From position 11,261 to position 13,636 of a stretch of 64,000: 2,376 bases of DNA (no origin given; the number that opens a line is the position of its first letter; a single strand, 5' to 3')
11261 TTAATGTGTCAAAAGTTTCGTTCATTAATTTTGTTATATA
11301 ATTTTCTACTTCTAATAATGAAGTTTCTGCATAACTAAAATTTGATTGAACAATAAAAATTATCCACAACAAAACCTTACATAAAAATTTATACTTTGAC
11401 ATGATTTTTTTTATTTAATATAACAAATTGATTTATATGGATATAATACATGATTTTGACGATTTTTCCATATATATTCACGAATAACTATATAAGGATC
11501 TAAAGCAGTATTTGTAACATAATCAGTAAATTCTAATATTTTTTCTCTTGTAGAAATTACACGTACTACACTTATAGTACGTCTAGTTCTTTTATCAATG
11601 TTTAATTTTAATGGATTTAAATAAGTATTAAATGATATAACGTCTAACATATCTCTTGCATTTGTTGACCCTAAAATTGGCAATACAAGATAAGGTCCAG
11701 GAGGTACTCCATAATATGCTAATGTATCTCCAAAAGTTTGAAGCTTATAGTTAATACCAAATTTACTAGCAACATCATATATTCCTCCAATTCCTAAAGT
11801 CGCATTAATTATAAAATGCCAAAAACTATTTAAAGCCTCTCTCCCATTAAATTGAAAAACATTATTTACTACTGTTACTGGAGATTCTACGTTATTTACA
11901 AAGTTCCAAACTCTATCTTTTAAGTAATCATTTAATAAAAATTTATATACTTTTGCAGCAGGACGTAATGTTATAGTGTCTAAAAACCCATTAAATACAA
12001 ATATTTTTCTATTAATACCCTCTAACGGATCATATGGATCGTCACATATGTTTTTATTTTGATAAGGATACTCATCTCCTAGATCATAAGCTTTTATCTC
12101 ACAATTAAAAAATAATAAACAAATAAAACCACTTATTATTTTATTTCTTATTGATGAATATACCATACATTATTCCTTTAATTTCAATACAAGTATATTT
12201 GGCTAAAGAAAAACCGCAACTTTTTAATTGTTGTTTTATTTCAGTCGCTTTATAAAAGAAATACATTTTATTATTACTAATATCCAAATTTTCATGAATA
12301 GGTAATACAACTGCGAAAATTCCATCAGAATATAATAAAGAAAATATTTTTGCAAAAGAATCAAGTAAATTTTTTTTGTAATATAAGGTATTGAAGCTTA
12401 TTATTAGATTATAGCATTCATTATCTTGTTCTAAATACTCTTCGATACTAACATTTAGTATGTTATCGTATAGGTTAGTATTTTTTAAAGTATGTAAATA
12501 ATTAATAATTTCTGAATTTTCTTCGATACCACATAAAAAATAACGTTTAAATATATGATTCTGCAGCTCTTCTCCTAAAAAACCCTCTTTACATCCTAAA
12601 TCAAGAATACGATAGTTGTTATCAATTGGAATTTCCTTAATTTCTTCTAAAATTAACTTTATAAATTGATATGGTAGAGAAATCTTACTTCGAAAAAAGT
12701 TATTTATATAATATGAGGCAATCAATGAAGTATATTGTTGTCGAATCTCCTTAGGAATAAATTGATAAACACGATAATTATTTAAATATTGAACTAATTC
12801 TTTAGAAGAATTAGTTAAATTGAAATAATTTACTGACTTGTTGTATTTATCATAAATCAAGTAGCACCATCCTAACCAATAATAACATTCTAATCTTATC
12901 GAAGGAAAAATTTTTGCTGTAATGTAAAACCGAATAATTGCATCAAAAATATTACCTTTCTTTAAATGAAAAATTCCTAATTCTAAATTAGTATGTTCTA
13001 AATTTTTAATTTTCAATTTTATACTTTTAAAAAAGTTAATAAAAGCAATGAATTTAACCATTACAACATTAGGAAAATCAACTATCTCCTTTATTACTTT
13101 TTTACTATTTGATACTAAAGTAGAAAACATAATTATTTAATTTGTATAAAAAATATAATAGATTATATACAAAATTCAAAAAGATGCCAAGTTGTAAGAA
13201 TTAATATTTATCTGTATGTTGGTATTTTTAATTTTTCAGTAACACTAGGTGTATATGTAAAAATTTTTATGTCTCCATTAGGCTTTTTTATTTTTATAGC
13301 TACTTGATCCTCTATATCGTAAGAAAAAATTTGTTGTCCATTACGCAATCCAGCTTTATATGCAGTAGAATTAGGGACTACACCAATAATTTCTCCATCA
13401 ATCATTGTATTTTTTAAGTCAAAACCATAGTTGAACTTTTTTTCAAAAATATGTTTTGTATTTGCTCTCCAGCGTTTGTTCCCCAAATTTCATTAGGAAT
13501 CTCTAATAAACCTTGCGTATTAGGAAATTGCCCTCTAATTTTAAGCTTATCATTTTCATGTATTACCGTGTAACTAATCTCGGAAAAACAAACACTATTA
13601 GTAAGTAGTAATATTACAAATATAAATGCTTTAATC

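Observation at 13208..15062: Candidate RiPP operon: 69-aa peptide ending in three [Tyr/His/Trp]-x-[Gln/Arg]-x-Ser pentads, a radical SAM/SPASM enzyme and a secreted PDZ-like protein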

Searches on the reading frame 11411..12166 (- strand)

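Call 35: search_protein_families(library=ncbifam, proteins=[window:11411-12166:-], max_evalue=0.00001)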
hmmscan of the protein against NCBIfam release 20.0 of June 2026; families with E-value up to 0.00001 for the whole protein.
window:11411-12166:- (251 aa): 1 family
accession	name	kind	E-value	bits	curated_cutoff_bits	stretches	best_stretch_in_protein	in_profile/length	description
NF011672.1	PRK15091.1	equivalog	1.6e-28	99.7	375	1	42-234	27-220/252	phospholipid-binding lipoprotein MlaA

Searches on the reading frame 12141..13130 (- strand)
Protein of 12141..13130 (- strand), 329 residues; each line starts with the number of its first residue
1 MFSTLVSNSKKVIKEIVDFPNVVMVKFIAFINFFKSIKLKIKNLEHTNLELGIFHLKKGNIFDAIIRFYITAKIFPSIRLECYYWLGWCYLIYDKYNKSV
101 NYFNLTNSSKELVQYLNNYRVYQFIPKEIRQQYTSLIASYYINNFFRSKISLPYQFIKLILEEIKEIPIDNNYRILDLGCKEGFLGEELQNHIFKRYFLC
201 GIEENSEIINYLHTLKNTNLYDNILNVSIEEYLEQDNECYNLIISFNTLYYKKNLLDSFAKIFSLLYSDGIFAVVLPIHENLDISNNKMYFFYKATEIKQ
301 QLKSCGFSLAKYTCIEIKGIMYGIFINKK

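Call 35: search_protein_families(library=ncbifam, proteins=[window:12141-13130:-], max_evalue=0.00001)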
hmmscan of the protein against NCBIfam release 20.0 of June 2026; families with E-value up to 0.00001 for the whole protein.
window:12141-13130:- (329 aa): 0 families

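Call 61: search_protein_families(library=pfam, proteins=[window:12141-13130:-], max_evalue=0.00001)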
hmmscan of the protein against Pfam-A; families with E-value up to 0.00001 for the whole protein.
window:12141-13130:- (329 aa): 2 families
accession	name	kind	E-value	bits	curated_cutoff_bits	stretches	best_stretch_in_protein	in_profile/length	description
PF13847.12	Methyltransf_31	-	6e-09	36.2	27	1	169-278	1-113/145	Methyltransferase domain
PF13489.12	Methyltransf_23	-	1.6e-07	31.6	27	1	162-309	11-161/164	Methyltransferase domain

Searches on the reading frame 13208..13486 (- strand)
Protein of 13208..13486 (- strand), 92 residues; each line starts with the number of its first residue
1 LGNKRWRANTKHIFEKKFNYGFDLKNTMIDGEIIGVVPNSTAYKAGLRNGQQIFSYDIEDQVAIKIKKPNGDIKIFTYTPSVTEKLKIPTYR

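Call 3: search_protein_families(library=ncbifam, proteins=[window:13208-13486:-], max_evalue=1)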
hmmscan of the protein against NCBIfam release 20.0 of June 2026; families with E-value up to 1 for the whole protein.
window:13208-13486:- (92 aa): 2 families
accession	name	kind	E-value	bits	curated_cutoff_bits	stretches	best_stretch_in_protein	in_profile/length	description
TIGR00054.1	TIGR00054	equivalog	0.012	14.5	147.55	1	27-58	200-231/421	RIP metalloprotease RseP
TIGR04502.1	microcomp_EutL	equivalog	0.049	13.1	300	1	8-82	55-127/214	ethanolamine utilization microcompartment protein EutL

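Call 4: search_protein_families(library=pfam, proteins=[window:13208-13486:-], max_evalue=1)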
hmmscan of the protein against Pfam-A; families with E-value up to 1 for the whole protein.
window:13208-13486:- (92 aa): 2 families
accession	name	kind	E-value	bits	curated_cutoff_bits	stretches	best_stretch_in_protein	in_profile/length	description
PF17820.7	PDZ_6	-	0.00087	19.4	27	1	33-57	2-26/54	PDZ domain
PF04566.18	RNA_pol_Rpb2_4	-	0.039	14.5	28.7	1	28-77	2-49/62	RNA polymerase Rpb2, domain 4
